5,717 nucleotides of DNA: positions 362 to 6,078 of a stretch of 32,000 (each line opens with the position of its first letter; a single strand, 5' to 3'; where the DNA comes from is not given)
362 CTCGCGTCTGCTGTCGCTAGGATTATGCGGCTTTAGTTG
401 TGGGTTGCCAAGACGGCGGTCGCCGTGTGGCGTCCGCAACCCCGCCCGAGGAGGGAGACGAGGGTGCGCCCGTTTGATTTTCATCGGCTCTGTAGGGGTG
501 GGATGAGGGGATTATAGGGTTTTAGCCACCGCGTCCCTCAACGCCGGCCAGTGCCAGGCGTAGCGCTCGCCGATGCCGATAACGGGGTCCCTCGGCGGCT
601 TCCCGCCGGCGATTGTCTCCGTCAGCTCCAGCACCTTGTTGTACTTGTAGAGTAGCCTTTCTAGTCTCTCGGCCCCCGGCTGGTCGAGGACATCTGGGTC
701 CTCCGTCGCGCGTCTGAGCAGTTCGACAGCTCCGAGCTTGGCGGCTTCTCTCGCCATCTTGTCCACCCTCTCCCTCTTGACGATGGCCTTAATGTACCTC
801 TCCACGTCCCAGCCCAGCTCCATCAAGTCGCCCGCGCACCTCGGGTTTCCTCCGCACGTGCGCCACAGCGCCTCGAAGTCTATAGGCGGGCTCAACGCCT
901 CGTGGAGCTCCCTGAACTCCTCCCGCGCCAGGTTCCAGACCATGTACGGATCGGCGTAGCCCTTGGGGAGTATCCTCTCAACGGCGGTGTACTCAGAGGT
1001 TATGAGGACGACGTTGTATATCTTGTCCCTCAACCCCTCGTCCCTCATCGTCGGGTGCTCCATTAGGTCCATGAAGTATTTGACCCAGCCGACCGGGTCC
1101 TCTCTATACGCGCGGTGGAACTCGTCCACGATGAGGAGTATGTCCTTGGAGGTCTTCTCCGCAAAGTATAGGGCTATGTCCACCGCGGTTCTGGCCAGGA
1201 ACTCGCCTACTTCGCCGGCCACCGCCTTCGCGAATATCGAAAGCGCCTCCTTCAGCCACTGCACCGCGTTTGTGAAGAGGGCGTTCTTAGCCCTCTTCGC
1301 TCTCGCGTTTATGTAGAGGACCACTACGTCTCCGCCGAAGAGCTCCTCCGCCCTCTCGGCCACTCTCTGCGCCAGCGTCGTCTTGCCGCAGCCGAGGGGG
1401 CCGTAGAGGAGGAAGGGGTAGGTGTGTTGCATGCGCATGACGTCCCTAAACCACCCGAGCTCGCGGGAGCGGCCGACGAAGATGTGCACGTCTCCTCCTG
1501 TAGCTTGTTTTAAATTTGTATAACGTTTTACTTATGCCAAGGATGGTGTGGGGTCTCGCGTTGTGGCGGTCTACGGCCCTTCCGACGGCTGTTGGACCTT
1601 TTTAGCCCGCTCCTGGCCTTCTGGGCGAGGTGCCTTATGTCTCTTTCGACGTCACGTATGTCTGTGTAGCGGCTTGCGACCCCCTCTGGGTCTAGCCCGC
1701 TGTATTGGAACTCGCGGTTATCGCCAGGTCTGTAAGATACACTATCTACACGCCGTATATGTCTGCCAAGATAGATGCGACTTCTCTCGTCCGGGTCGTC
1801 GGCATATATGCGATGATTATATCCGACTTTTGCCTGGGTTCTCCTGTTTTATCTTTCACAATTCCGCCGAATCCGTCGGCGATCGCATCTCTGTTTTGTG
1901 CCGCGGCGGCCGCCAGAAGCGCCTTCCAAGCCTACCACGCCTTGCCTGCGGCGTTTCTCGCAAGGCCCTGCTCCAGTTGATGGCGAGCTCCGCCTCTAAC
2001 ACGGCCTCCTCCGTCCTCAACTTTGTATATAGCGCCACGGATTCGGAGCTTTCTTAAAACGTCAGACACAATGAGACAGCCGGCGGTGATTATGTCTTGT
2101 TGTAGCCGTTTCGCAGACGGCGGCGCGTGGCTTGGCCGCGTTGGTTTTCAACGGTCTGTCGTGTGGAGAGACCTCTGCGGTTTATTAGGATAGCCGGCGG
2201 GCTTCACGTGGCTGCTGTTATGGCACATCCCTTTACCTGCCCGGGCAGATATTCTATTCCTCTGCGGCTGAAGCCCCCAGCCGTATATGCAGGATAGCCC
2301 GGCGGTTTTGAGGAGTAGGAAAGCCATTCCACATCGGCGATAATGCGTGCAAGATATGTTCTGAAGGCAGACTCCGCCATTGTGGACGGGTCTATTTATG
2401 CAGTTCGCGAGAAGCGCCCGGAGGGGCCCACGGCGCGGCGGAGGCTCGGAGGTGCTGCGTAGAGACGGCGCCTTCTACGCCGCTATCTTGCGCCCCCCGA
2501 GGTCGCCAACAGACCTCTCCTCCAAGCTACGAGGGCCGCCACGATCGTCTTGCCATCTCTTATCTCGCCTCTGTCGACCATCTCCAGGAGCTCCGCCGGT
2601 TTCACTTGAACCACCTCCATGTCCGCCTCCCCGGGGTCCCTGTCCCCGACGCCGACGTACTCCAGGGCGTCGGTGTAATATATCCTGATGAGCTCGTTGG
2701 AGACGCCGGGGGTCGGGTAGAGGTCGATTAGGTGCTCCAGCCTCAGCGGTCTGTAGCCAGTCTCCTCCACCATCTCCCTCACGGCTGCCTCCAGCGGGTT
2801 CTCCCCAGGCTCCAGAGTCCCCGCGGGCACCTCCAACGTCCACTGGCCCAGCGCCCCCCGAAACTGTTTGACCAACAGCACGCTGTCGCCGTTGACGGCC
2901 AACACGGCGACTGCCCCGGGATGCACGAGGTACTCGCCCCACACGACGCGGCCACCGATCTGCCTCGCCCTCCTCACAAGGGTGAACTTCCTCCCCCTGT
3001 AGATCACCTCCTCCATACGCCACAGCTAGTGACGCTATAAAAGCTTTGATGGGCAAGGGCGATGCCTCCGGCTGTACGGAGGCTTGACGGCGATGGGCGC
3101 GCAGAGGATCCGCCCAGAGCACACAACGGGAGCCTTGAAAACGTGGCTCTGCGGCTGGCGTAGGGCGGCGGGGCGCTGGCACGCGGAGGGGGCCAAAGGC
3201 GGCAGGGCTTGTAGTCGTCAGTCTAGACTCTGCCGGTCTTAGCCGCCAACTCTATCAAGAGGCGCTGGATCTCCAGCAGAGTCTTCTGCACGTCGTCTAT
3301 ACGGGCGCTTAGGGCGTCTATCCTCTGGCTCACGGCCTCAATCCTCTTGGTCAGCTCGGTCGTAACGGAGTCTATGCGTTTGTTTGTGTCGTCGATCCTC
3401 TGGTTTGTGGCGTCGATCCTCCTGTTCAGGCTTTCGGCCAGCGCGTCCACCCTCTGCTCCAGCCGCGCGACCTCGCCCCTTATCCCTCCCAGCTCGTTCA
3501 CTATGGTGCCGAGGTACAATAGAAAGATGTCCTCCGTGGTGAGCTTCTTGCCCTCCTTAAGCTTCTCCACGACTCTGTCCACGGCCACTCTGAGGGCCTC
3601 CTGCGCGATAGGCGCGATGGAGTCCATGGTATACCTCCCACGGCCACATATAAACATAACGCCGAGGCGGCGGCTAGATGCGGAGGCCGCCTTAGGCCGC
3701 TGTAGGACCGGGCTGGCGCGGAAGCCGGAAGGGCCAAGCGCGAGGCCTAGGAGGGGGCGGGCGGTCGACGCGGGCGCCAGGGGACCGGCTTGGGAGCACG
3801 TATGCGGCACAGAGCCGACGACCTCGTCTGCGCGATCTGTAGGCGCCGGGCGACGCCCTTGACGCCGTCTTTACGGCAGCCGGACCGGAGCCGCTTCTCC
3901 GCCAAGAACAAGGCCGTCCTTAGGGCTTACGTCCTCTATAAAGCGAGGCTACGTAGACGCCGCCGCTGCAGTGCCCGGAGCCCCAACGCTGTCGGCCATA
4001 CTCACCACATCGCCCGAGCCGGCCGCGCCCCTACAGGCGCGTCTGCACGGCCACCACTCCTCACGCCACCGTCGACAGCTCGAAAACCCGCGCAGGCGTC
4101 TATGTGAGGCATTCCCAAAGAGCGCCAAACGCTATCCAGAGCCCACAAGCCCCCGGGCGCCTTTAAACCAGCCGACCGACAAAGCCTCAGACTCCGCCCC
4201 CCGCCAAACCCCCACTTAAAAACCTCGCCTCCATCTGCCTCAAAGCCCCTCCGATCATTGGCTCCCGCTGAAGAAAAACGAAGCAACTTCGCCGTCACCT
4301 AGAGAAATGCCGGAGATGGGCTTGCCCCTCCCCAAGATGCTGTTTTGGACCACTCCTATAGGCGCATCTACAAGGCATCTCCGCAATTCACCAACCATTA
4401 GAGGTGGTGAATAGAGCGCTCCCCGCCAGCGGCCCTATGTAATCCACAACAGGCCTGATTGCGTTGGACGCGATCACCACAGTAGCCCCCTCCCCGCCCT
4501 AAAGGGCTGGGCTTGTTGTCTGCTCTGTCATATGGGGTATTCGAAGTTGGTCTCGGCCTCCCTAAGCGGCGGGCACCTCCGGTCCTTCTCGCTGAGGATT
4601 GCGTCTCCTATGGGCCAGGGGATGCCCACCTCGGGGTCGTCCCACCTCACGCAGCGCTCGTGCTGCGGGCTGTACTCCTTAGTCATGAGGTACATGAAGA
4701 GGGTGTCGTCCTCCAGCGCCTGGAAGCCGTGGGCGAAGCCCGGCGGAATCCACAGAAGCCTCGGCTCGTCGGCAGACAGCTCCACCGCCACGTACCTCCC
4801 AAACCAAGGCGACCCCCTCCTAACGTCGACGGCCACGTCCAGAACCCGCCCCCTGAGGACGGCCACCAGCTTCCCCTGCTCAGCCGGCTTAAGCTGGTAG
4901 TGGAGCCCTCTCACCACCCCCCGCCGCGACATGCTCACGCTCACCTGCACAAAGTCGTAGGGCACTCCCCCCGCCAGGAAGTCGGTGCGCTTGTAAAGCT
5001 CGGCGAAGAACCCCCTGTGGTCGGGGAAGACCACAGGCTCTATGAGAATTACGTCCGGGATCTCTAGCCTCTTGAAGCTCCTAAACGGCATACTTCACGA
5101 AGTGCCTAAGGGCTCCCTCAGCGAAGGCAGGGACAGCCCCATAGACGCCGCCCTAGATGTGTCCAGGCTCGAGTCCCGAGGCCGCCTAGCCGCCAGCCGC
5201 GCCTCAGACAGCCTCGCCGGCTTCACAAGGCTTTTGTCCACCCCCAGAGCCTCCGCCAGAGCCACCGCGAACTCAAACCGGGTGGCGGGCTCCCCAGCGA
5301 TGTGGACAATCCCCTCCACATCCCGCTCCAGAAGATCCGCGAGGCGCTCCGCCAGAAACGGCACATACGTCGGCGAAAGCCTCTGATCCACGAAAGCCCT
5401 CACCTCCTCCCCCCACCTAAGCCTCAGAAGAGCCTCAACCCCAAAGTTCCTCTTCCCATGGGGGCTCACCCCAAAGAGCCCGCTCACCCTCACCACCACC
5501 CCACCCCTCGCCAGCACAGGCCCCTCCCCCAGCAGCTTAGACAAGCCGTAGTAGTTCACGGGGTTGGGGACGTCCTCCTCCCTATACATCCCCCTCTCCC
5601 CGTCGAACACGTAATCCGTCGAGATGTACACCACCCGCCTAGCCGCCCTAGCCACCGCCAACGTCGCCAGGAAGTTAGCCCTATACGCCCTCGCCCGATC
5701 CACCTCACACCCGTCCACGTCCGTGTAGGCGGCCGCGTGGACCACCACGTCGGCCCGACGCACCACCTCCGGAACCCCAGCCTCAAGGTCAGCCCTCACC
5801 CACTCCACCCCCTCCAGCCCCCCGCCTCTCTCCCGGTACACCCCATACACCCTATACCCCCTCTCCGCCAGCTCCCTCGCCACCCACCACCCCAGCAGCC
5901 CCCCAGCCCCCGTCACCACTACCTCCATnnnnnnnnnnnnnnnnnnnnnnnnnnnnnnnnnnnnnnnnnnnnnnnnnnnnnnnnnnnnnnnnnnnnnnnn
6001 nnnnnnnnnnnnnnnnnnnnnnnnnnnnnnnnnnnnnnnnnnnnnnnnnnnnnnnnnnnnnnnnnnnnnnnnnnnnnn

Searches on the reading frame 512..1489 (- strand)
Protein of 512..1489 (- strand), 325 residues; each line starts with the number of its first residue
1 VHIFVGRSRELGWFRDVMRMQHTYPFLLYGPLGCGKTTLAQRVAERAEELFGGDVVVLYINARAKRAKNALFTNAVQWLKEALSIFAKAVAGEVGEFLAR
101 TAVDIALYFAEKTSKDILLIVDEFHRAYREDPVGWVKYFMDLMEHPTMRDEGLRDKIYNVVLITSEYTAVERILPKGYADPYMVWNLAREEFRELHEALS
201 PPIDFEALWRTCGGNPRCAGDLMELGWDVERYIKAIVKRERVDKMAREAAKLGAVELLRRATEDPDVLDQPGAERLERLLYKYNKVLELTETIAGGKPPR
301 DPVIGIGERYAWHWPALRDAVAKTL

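Call 15: search_protein_families(library=pfam, proteins=[window:512-1489:-], max_evalue=0.001)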
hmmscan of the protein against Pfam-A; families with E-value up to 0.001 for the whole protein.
window:512-1489:- (325 aa): 9 families
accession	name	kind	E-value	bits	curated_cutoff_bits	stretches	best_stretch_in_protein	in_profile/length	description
PF01637.24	ATPase_2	-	6.8e-25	88.6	33.2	1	4-217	1-220/225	ATPase domain predominantly from Archaea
PF13191.12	AAA_16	-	6.3e-08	33.7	32.6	1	4-128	2-145/167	AAA ATPase domain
PF00004.35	AAA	-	2.6e-07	31.6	21.2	1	27-144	2-93/131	ATPase family associated with various cellular activities (AAA)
PF13401.12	AAA_22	-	3.9e-07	30.9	27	1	22-141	4-109/130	AAA domain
PF13238.12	AAA_18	-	5.1e-05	24.2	29.4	0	27-180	2-115/128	AAA domain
PF00006.31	ATP-synt_ab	-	0.00011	22.4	29.5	1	27-126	18-116/213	ATP synthase alpha/beta family, nucleotide-binding domain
PF13521.12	AAA_28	-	0.00022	21.9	27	1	27-109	3-90/164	AAA domain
PF13173.12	AAA_14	-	0.00049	20.6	27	0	25-141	4-86/129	AAA domain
PF07728.20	AAA_5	-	0.00076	19.9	22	0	26-70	2-41/139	AAA domain (dynein-related subfamily)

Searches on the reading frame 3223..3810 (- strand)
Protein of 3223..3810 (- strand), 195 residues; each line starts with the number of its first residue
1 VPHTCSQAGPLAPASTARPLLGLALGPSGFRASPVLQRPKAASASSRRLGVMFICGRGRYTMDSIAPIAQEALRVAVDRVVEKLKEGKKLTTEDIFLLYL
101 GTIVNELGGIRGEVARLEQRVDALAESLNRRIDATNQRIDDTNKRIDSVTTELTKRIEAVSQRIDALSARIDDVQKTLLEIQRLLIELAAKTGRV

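Call 15: search_protein_families(library=pfam, proteins=[window:3223-3810:-], max_evalue=0.001)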
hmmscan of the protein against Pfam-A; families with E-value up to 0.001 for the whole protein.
window:3223-3810:- (195 aa): 13 families
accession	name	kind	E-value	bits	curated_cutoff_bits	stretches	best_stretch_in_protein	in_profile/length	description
PF06825.17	HSBP1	-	5.1e-07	29.9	28.6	0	144-175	16-47/51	Heat shock factor binding protein 1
PF05531.17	NPV_P10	-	8.3e-06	26.6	29.8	1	132-185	13-65/75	Nucleopolyhedrovirus P10 protein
PF17072.10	Spike_torovirin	-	5.4e-05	21.9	35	1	102-173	888-959/1272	Torovirinae spike glycoprotein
PF07889.17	DUF1664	-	0.00017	22.1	34.6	0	128-185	39-96/124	Protein of unknown function (DUF1664)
PF10779.14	XhlA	-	0.0002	21.9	34.7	0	113-152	5-47/67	Haemolysin XhlA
PF06103.16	DUF948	-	0.00022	21.8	37.2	0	127-182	23-78/89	Bacterial protein of unknown function (DUF948)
PF14712.11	Snapin_Pallidin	-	0.00024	21.9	29.6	0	69-127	28-84/89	Snapin/Pallidin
PF00804.31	Syntaxin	-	0.00046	20.5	26.7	1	103-176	7-79/157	Syntaxin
PF23991.1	DUF7310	-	0.00049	21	40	0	128-175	1-50/83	Coiled-coil region of unknown function (DUF7310)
PF07464.16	ApoLp-III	-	0.00051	20.6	36.3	1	114-184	35-106/146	Apolipophorin-III precursor (apoLp-III)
PF04513.17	Baculo_PEP_C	-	0.00058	20.4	38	1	114-179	32-95/140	Baculovirus polyhedron envelope protein, PEP, C terminus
PF20379.3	DUF6674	-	0.00059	20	28.5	0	100-158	38-94/251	Family of unknown function (DUF6674)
PF16326.10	ABC_tran_CTD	-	0.00066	20.3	32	0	106-155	9-59/69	ABC transporter C-terminal domain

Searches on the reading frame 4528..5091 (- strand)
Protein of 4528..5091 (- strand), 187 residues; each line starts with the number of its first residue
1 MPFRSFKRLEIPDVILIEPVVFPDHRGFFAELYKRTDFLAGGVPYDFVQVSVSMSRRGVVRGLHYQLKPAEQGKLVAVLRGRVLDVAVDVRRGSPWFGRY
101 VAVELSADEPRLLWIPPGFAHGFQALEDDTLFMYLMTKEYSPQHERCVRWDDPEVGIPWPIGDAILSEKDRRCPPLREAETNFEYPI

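Call 16: search_protein_families(library=pfam, proteins=[window:4528-5091:-], max_evalue=0.01)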
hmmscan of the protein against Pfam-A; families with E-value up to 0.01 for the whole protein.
window:4528-5091:- (187 aa): 2 families
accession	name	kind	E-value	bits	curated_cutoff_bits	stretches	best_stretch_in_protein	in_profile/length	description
PF00908.23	dTDP_sugar_isom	-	1.6e-69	233.4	27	1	9-178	2-168/168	dTDP-4-dehydrorhamnose 3,5-epimerase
PF14667.12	Polysacc_synt_C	-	3.8e-07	30.7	28.7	1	24-140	3-102/111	Polysaccharide biosynthesis C-terminal domain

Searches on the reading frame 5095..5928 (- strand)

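Call 15: search_protein_families(library=pfam, proteins=[window:5095-5928:-], max_evalue=0.001)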
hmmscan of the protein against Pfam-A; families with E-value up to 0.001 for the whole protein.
window:5095-5928:- (277 aa): 5 families
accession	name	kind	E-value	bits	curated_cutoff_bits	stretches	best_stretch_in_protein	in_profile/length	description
PF04321.23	RmlD_sub_bind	-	4.1e-60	203.7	27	1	1-274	1-278/287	RmlD substrate binding domain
PF01370.27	Epimerase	-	7.4e-19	68.5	20.9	1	3-140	1-155/240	NAD dependent epimerase/dehydratase family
PF02719.21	Polysacc_synt_2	-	1.2e-07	31.7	20.2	1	55-135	72-146/293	Polysaccharide biosynthesis protein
PF16363.11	GDP_Man_Dehyd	-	4.8e-06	26.7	27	1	5-135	2-161/332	GDP-mannose 4,6 dehydratase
PF07993.18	NAD_binding_4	-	0.00028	20.6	20.1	0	54-135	84-185/258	Male sterility protein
